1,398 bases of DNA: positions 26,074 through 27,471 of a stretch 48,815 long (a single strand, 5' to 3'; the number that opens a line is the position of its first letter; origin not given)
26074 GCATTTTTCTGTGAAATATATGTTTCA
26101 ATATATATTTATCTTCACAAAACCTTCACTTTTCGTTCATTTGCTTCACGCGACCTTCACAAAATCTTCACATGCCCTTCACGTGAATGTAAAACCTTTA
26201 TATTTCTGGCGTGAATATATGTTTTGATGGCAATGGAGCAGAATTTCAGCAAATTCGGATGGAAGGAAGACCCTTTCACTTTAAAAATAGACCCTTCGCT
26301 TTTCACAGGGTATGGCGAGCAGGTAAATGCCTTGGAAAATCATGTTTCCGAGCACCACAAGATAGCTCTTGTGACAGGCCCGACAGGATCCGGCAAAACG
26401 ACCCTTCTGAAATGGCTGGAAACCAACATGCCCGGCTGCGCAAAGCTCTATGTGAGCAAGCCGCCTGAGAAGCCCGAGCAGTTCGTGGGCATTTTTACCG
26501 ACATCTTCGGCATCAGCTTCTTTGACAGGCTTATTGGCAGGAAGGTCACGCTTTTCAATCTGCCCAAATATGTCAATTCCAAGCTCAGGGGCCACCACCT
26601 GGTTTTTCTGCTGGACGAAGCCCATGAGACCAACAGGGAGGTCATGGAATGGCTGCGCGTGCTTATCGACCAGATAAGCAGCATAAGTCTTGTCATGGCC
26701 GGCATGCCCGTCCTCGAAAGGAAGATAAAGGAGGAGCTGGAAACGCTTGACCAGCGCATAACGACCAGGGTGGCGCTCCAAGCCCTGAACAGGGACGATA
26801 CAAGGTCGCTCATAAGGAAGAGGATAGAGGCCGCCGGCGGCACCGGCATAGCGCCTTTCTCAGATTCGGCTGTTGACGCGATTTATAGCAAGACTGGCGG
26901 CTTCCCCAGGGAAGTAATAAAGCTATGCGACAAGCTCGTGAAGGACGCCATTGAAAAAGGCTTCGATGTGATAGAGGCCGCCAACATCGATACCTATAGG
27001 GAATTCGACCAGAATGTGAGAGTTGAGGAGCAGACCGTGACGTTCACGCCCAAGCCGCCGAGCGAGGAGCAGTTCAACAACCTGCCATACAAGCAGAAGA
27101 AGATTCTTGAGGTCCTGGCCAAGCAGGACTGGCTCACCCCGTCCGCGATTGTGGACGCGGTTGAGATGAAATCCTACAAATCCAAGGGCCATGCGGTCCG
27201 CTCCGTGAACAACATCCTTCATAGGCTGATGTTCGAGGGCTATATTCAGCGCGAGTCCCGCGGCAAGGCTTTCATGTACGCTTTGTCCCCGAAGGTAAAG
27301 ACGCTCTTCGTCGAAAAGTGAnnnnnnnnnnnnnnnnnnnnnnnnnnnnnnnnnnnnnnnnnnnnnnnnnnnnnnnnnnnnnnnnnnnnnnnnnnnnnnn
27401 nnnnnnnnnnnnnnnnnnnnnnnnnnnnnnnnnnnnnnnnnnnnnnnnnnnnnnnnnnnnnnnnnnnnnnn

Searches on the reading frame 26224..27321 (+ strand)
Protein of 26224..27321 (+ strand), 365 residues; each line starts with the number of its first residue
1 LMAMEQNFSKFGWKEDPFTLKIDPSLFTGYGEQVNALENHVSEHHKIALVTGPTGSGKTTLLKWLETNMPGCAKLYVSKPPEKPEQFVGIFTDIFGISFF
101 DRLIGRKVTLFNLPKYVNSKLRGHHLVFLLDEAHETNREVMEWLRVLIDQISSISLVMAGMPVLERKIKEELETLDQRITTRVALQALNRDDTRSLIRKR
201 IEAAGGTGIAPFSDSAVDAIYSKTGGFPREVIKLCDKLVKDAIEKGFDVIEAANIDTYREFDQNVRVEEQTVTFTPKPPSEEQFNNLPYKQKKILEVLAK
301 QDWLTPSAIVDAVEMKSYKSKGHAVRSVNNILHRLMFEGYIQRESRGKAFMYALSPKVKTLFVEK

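Call 5: search_protein_families(library=pfam, proteins=[window:26224-27321:+], max_evalue=0.01)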
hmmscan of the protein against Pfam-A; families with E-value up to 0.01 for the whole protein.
window:26224-27321:+ (365 aa): 21 families
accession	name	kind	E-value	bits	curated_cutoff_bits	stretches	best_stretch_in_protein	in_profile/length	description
PF13401.12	AAA_22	-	1.7e-13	51.4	27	1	44-167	4-129/130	AAA domain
PF05729.18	NACHT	-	1.3e-06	28.7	26.7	0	124-203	81-166/167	NACHT domain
PF00437.27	T2SSE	-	2.3e-06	27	24.9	1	32-64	129-161/370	Type II/IV secretion system protein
PF24389.1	ORC-CDC6-like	-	2.3e-05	23.8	27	0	47-68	34-55/571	ORC-CDC6-like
PF13191.12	AAA_16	-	3e-05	25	32.6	1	32-68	7-47/167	AAA ATPase domain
PF01637.24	ATPase_2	-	3.1e-05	24.3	33.2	0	35-65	9-40/225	ATPase domain predominantly from Archaea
PF13173.12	AAA_14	-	5.5e-05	23.6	27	1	45-160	2-97/129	AAA domain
PF04851.21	ResIII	-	6.1e-05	23.4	22.5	0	33-61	11-39/164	Type III restriction enzyme, res subunit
PF13604.12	AAA_30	-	6.6e-05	23.2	27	1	32-66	5-39/191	AAA domain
PF20720.3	nSTAND3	-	7.4e-05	22.9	27.2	1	41-69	13-41/155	Novel STAND NTPase 3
PF01078.27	Mg_chelatase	-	9.3e-05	22.4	20.3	0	31-71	9-48/207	Magnesium chelatase, subunit ChlI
PF25199.1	nSTAND_NTPase5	-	0.00033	20.9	34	1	36-63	31-59/145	Novel STAND NTPase 5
PF20703.3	nSTAND1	-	0.00033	20.8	27.1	0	23-63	12-51/379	Novel STAND NTPase 1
PF06414.18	Zeta_toxin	-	0.0016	18.4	22.3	0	40-69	11-40/199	Zeta toxin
PF13555.12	AAA_29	-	0.0018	18.4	27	1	44-62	22-39/61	P-loop containing region of AAA domain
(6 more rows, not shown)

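Call 8: search_protein_families(library=ncbifam, proteins=[window:26224-27321:+], max_evalue=0.01)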
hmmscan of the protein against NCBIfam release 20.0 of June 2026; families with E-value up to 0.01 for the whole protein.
window:26224-27321:+ (365 aa): 18 families
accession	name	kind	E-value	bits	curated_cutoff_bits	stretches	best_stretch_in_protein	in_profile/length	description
TIGR03015.1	pepcterm_ATPase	hypoth_equivalog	1.2e-28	100.4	324.5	1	11-255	6-259/269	XrtA/PEP-CTERM system-associated ATPase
TIGR02533.1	type_II_gspE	equivalog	9.9e-06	24.5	630.25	1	32-62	230-260/486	type II secretion system ATPase GspE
NF047389.1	ATPase_Sll1717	subfamily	4.6e-05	22.7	75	0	32-68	18-52/454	P-loop ATPase, Sll1717 family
NF053534.1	T4PilAsmATPsTfpB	equivalog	0.00042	18.8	850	1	33-62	324-353/584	type IV pilus assembly ATPase TfpB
NF041000.1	ATPase_ComGA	equivalog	0.00044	19.3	300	1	32-63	115-146/267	competence type IV pilus ATPase ComGA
TIGR03499.1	FlhF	equivalog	0.00059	19.9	174.15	1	34-60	187-213/286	flagellar biosynthesis GTPase FlhF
NF038181.1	reg_ATPase_IniR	equivalog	0.00066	18.1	750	0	32-85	7-59/827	isoniazid response ATPase/transcriptional regulator IniR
TIGR00929.1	VirB4_CagE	subfamily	0.0019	16.5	643.1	0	48-69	440-461/792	VirB4 family type IV secretion/conjugal transfer ATPase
TIGR01420.1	pilT_fam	subfamily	0.003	16.8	319.1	1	36-62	113-139/343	PilT/PilU family type 4a pilus ATPase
TIGR00635.1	ruvB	equivalog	0.0033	16.5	299.05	0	46-94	31-79/305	Holliday junction branch migration DNA helicase RuvB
NF010469.0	PRK13894.1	subfamily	0.0034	16.8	508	1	32-65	137-169/320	conjugal transfer ATPase TrbB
NF007755.0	PRK10436.1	equivalog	0.0044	15.7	617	1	32-62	206-236/465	type II secretion system protein GspE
TIGR03903.1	TOMM_kin_cyc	equivalog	0.0044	14.9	705.75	1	113-245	623-744/1267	TOMM system kinase/cyclase fusion protein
TIGR03819.1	heli_sec_ATPase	hypoth_equivalog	0.0052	16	373.15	1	37-67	170-200/340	TadA family conjugal transfer-associated ATPase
NF008751.0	PRK11784.1-3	equivalog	0.0066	15.7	361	0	40-67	138-165/367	tRNA 2-selenouridine(34) synthase MnmH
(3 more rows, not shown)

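Call 13: find_homologous_proteins(query=window:26224-27321:+)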
Query window:26224-27321:+ (365 aa): 720 proteins with E <= 0.001 among 8000 candidates; the best 120 are listed.
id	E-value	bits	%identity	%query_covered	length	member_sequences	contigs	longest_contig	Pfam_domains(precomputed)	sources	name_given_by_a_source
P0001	2.8e-241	818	100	100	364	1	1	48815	PF00437.27,PF05729.19,PF13401.13,PF13191.13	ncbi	ncbi:MAG: AAA family ATPase [Candidatus Aenigmatarchaeota archaeon]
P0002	4.4e-218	741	89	99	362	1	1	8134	PF13401.13,PF20703.4,PF20720.4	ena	-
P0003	6.9e-187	639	76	99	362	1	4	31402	PF13173.13,PF00437.27,PF05729.19,PF13401.13,PF20703.4,PF01637.25,PF13191.13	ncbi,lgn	ncbi:MAG: AAA family ATPase [Candidatus Aenigmatarchaeota archaeon]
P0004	9.7e-186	635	76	99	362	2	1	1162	PF13173.13,PF00437.27,PF13401.13,PF01637.25,PF13191.13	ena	-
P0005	5.3e-176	603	70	99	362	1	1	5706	PF13173.13,PF00437.27,PF13604.13,PF13401.13,PF01637.25,PF04851.22,PF20720.4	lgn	-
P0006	3.8e-167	574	68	99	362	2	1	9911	PF05729.19,PF13401.13,PF04851.22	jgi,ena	-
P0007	2.5e-166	571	68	99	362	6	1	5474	PF00437.27,PF05729.19,PF13401.13,PF04851.22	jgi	jgi:type II secretory pathway predicted ATPase ExeA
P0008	1.8e-165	568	67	99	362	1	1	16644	PF13401.13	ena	-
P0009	2.9e-165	568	67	99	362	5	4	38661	PF00437.27,PF13401.13,PF04851.22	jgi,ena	-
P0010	3.9e-165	567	67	99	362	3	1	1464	PF13401.13,PF04851.22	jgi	-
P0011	6.1e-165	566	68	99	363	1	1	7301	PF13401.13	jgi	jgi:type II secretory pathway predicted ATPase ExeA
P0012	1.2e-164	566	68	98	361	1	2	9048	PF13401.13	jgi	-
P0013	5.8e-164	563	66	99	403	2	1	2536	PF13604.13,PF13401.13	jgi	jgi:type II secretory pathway predicted ATPase ExeA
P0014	6.2e-164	563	66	99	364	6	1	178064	PF13173.13,PF13401.13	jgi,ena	-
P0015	6.3e-164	563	66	98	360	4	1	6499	PF13401.13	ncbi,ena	-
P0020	1.6e-163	562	66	99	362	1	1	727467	PF13401.13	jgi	jgi:type II secretory pathway predicted ATPase ExeA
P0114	3.7e-150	518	62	98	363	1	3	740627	PF13401.13,PF01637.25,PF04851.22,PF20720.4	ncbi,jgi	-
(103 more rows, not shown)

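Call 16: find_related_loci(query=A1, collection=genome_contigs, flank=6000)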
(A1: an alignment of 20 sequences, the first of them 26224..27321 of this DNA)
Query A1 (365 aa) in genome_contigs; peptide patterns used: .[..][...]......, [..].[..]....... (x = any residue, [..] = any of these).
121 stretches matched a pattern; 111 encode a relative of the query (tblastn E <= 1e-3); the best 80 are kept; 80 distinct loci.
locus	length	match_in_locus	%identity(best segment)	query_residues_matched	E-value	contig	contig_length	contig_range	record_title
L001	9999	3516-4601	76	4-365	0e+0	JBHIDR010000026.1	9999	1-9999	MAG: Candidatus Aenigmatarchaeota archaeon isolate b3.sp3_bin.38 NODE_2292_length_9999_cov_4.854284, whole genome shotgu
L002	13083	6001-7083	67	4-364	3e-172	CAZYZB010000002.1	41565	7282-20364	MAG TPA_asm: uncultured archaeon isolate binchicken_co189_409 genome assembly, contig: NODE_613_length_41565_cov_12.3210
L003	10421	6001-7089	65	2-364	1e-169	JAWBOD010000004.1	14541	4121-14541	MAG: Candidatus Aenigmatarchaeota archaeon isolate HHBFW-2_201803_bins_170 HHBFW-2_201803_bins_170_scaffold_4, whole gen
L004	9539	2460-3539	64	8-365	8e-170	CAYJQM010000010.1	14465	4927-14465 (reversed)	MAG TPA_asm: uncultured archaeon isolate ERP125453_co1_281 genome assembly, contig: NODE_4416_length_14465_cov_5.296253,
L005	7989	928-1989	67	10-364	1e-167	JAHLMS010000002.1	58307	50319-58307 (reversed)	MAG: Candidatus Aenigmatarchaeota archaeon isolate JZ-2_2_bin_245 NODE_2_length_58307_cov_2.18115, whole genome shotgun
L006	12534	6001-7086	64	5-364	4e-166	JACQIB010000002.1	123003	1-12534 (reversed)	MAG: Candidatus Aenigmatarchaeota archaeon isolate NC_groundwater_1114_Ag_S-0.1um_40_325 S_p1_S3_coassembly_k141_937647,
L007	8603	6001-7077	65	6-364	5e-164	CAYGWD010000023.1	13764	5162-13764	MAG TPA_asm: uncultured archaeon isolate ERP119294_co1_153 genome assembly, contig: NODE_5862_length_13764_cov_14.866365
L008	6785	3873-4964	63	1-364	2e-163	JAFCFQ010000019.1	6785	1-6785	MAG: Candidatus Aenigmatarchaeota archaeon isolate Meg22_1618_Bin_66 Meg22_1618_Bin_66_scaffold_18755, whole genome shot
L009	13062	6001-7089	64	1-364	9e-163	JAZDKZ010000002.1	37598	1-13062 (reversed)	MAG: Candidatus Aenigmatarchaeota archaeon isolate MEGAHIT-group-0.557 k141_3781176, whole genome shotgun sequence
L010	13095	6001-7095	63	1-364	1e-162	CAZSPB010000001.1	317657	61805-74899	MAG TPA_asm: uncultured archaeon isolate binchicken_co6_169 genome assembly, contig: NODE_3_length_317657_cov_14.718824,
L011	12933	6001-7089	64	1-364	8e-163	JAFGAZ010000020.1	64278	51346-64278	MAG: Candidatus Aenigmatarchaeota archaeon isolate Zod_Metabat.1000 k87_12926298, whole genome shotgun sequence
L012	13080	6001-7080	64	4-364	1e-162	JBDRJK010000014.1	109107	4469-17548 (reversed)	MAG: Candidatus Aenigmatarchaeota archaeon isolate MEGAHIT-group-1.649 k141_8367219, whole genome shotgun sequence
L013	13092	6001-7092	63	1-364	3e-162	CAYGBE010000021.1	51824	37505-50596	MAG TPA_asm: uncultured archaeon isolate ERP108616_co1_335 genome assembly, contig: k119_1455741, whole genome shotgun s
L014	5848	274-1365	62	1-364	6e-162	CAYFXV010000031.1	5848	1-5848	MAG TPA_asm: uncultured archaeon isolate ERP108616_co2_179 genome assembly, contig: NODE_29175_length_5848_cov_31.144139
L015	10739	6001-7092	61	1-364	2e-158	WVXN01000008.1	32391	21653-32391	MAG: Candidatus Aenigmatarchaeota archaeon isolate CS1-C013 C_merged_R1_(paired)_contig_1747, whole genome shotgun seque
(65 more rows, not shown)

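Call 19: search_solved_structures(query=A1, max_evalue=1)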
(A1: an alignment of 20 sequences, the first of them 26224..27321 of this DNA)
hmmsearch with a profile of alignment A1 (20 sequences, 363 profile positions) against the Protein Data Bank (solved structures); distinct sequences matched with E-value up to 1: 24.
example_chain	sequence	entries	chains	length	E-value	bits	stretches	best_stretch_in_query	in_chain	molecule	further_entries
8xvb_A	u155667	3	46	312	0.0001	24.7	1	35-192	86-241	ATP-dependent target DNA activator B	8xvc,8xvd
9nlj_U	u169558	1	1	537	0.0018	20.6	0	33-66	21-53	Uup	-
4hlu_D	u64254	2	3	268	0.012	17.9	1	41-81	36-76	Energy-coupling factor transporter ATP-binding protein EcfA | Energy-coupling factor transporter ATP-binding protein EcfA1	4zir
5fhd_A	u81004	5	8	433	0.017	17.4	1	29-67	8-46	Uncharacterized protein | ATP-dependent DNA helicase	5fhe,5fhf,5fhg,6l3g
5ftb_A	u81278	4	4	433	0.017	17.4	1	29-67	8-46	TPR DOMAIN PROTEIN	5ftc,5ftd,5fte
5ftf_A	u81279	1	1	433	0.017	17.3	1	29-67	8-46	TPR DOMAIN PROTEIN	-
8bns_A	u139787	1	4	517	0.037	16.3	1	25-74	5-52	AAA ATPase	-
6c2u_A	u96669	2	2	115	0.06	15.6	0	33-67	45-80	phosphate-loop protein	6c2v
3icq_B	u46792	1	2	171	0.13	14.4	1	46-174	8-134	GTP-binding nuclear protein GSP1/CNR1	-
2x19_A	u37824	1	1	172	0.14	14.4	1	46-174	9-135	GTP-BINDING NUCLEAR PROTEIN GSP1/CNR1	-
8f19_B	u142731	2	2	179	0.15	14.3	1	46-174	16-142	GTP-binding nuclear protein GSP1/CNR1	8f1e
9ogb_B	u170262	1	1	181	0.15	14.3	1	46-174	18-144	GTP-binding nuclear protein GSP1/CNR1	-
3wyg_A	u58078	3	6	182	0.15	14.2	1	46-174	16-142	Gsp1p | GTP-binding nuclear protein | GTP-binding nuclear protein GSP1/CNR1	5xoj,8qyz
9b3i_D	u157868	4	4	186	0.16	14.1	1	46-174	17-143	GTP-binding nuclear protein | GTP-binding nuclear protein GSP1/CNR1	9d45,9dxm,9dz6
6dlm_B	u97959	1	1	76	0.18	14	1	112-166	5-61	DHD127_B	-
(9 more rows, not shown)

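Call 26: predict_structure(alignment_id=A1)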
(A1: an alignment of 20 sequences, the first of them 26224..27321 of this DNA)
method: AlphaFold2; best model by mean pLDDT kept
length: 365 residues; sequences in the alignment: 20
mean_pLDDT: 78.4   pTM: 0.61
mean pLDDT of the five models: 78.4, 75.9, 62.5, 59.0, 57.4
residues with pLDDT >= 90: 90; 70-90: 201; 50-70: 40; < 50: 34
segments of 3 or more residues with pLDDT < 50: 1-4, 261-270, 346-365
pLDDT, mean of each block of 10 residues (from residue 1): 58 86 78 91 92 72 88 87 90 77 79 91 90 82 90 91 58 79 86 93 91 92 86 89 87 69 42 64 80 83 74 75 79 80 56 39 30
secondary structure, 60 per line:
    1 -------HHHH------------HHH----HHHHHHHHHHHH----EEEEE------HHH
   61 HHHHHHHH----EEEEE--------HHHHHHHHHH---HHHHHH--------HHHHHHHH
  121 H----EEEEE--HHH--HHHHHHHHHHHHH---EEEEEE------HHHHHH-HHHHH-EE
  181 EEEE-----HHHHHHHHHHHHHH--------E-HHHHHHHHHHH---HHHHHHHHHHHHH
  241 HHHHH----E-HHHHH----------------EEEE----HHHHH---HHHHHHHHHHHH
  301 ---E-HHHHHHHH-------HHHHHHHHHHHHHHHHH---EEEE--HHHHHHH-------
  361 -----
elements in order: H8-11 H31-42 E47-51 H58-68 E73-77 H86-95 H99-104 H113-121 E126-130 H138-150 E154-159 H166-171 H173-177 E179-184 H190-203 H214-224 H228-245 H252-256 E273-276 H281-285 H289-300 H306-313 H321-337 E341-344 H347-353

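Call 30: fold_search(model_id=the predicted structure, library=pdb)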
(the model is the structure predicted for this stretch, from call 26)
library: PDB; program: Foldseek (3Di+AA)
matches with E <= 10: 1734; with E <= 0.001: 501
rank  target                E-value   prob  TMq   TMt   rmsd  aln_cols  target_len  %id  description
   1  2qby_A                4.9e-10  1.00  0.47  0.47  11.0       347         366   14  Crystal structure of a heterodimer of Cdc6/Orc1 initiators bound to origin DNA (from S. solfataricus) (released 2007-09-11)
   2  7jgr_G                5.7e-10  1.00  0.53  0.52  11.5       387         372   12  Structure of Drosophila ORC bound to DNA (84 bp) and Cdc6 (released 2020-09-09)
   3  7st9_B                7.2e-10  1.00  0.43  0.49  12.4       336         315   16  Open state of Rad24-RFC:9-1-1 bound to a 5' ss/dsDNA junction (released 2022-03-23)
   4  8xvb_A                9.0e-10  1.00  0.47  0.66   5.3       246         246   19  Cryo-EM structure of ATP-DNA-MuB filaments (released 2024-08-14)
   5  7jgr_A                1.1e-09  1.00  0.52  0.48   9.9       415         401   15  Structure of Drosophila ORC bound to DNA (84 bp) and Cdc6 (released 2020-09-09)
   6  8fs5_B                1.8e-09  1.00  0.43  0.49  12.5       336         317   16  Structure of S. cerevisiae Rad24-RFC loading the 9-1-1 clamp onto a 10-nt gapped DNA in step 3 (open 9-1-1 and stably  (released 2023-06-14)
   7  8umv_B                2.2e-09  1.00  0.42  0.47  12.1       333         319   17  Atomic model of the human CTF18-RFC-PCNA-DNA ternary complex with narrow PCNA opening state I (state 5) (released 2024-05-08)
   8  7tfh_B                2.8e-09  1.00  0.44  0.49  12.3       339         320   15  Atomic model of the S. cerevisiae clamp-clamp loader complex PCNA-RFC bound to two DNA molecules, one at the 5'-recess (released 2022-11-16)
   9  7thj_B                3.4e-09  1.00  0.42  0.48  13.6       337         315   16  Structure of the yeast clamp loader (Replication Factor C RFC) bound to the sliding clamp (Proliferating Cell Nuclear  (released 2022-02-16)
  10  1w5t_A                4.1e-09  1.00  0.48  0.45  10.8       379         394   16  Structure of the Aeropyrum Pernix ORC2 protein (ADPNP-ADP complexes) (released 2004-10-05)
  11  6vvo_B                4.6e-09  1.00  0.41  0.47  13.0       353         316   17  Structure of the human clamp loader (Replication Factor C, RFC) bound to the sliding clamp (Proliferating Cell Nuclear (released 2020-02-26)
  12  7thv_B                4.8e-09  1.00  0.43  0.49  12.4       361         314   17  Structure of the yeast clamp loader (Replication Factor C RFC) bound to the sliding clamp (Proliferating Cell Nuclear  (released 2022-02-16)
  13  2v1u_A                5.1e-09  1.00  0.48  0.46  11.8       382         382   13  STRUCTURE OF THE AEROPYRUM PERNIX ORC1 PROTEIN IN COMPLEX WITH DNA (released 2007-09-18)
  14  8fs4_B                5.1e-09  1.00  0.43  0.48  12.5       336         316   16  Structure of S. cerevisiae Rad24-RFC loading the 9-1-1 clamp onto a 10-nt gapped DNA in step 2 (open 9-1-1 ring and fl (released 2023-06-14)
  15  8s0e_G                6.0e-09  1.00  0.47  0.51  10.9       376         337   13  H. sapiens OCCM bound to double stranded DNA (released 2024-10-02)
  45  7plh_A                5.7e-08  1.00  0.48  0.64   4.1       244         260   15  Scytonema hofmannii TnsC bound to AMPPNP and DNA (released 2021-12-01)
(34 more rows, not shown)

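Call 36: find_encoding_contigs(protein=P0020, flank=10000, max_places=2)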
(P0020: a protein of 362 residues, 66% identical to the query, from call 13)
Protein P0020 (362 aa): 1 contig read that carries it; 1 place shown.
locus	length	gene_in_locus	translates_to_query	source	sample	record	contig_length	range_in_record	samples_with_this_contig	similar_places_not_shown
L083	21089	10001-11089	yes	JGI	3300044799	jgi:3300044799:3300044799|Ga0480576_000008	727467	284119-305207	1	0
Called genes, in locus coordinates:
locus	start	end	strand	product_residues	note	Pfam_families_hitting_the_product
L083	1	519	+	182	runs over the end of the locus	PF00571:CBS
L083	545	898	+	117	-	-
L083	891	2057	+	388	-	PF01751:Toprim (weak), PF13155:Toprim_2 (weak), PF13662:Toprim_4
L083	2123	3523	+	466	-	PF01523:PmbA_TldD_1st, PF19290:PmbA_TldD_2nd, PF19289:PmbA_TldD_3rd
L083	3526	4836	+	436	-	PF19290:PmbA_TldD_2nd (faint), PF19289:PmbA_TldD_3rd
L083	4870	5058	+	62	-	-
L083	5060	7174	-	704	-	PF03477:ATP-cone, PF00317:Ribonuc_red_lgN, PF02867:Ribonuc_red_lgC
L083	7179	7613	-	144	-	PF22811:Zn_ribbon_NrdR, PF03477:ATP-cone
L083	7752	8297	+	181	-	PF10469:AKAP7_NLS, PF02834:LigT_PEase, PF13563:2_5_RNA_ligase2, PF02834:LigT_PEase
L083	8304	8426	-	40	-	-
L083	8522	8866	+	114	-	PF13742:tRNA_anti_2 (weak), PF01336:tRNA_anti-codon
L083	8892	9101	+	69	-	-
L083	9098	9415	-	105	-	-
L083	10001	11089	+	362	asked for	PF13401:AAA_22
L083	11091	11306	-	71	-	-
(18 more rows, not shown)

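Call 37: find_encoding_contigs(protein=P0114, flank=10000, max_places=2)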
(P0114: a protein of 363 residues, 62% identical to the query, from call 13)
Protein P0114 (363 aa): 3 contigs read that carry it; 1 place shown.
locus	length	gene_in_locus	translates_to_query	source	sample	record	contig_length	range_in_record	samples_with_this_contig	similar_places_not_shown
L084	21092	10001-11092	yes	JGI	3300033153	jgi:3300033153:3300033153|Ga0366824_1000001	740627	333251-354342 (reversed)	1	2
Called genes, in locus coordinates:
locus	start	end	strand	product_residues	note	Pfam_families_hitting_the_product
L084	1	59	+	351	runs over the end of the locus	PF01321:Creatinase_N (weak), PF00557:Peptidase_M24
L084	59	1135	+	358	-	PF02073:Peptidase_M29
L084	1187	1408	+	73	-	-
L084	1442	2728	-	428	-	PF04055:Radical_SAM, PF17884:DUF5591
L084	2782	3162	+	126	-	PF02675:AdoMet_dc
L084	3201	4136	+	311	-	PF00491:Arginase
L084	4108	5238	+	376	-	PF10092:DUF2330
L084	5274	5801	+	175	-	PF13521:AAA_28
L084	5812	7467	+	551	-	PF01702:TGT, PF14809:TGT_C1 (weak), PF14810:TGT_C2, PF01472:PUA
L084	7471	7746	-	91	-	-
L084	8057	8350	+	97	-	-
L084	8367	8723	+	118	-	-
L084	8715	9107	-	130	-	PF13742:tRNA_anti_2, PF12869:tRNA_anti-like (weak), PF01336:tRNA_anti-codon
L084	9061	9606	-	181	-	PF02834:LigT_PEase, PF10469:AKAP7_NLS, PF13563:2_5_RNA_ligase2, PF02834:LigT_PEase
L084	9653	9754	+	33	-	-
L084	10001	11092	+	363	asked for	PF04851:ResIII (faint), PF01637:ATPase_2 (weak), PF20720:nSTAND3 (faint), PF13401:AAA_22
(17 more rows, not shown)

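Call 49: search_protein_representatives(alignment_id=A1)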
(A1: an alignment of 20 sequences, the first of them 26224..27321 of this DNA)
Query: 20 sequences, 363 profile positions. Proteins with E-value up to 0.001 (for the whole library): 19496; up to 1e-10: 9991; up to 1e-30: 100. The best 150 are listed.
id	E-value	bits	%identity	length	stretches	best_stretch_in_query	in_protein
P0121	3.1e-145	500.2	-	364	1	6-362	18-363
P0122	8.7e-125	432.9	-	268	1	94-362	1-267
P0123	5.7e-117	407.2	-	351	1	3-362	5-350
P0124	2.3e-115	401.9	-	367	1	5-362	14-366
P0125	2.6e-114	398.4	-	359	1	5-362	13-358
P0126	1.7e-113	395.8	-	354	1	6-362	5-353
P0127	1.9e-107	375.9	-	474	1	5-362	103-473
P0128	6.8e-102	357.6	-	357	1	5-362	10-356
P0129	7.7e-101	354.1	-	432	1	5-362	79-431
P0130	1.8e-99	349.6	-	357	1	4-362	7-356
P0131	1.4e-98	346.7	-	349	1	5-362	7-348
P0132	1.4e-96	340.1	-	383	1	4-361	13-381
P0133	1.5e-95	336.7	-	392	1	5-362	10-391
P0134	5.2e-93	328.4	-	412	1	3-362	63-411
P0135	5.4e-93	328.3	-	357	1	3-362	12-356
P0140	4.4e-84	299.0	-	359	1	2-358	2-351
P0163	1.6e-56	208.4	-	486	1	5-255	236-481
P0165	7.5e-54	199.5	-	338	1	6-362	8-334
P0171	1.6e-51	191.9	-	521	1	4-250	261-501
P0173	3.2e-51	190.9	-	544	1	5-260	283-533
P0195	5.8e-45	170.3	-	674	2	8-269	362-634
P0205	1.1e-36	143.1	-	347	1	3-339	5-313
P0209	1.5e-35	139.4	-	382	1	4-362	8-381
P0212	4.2e-34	134.6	-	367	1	4-353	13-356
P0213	9.5e-34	133.4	-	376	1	5-360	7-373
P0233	5.4e-28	114.5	-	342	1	5-359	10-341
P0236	6.2e-28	114.3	-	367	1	4-356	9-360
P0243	7.8e-27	110.7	-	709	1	8-272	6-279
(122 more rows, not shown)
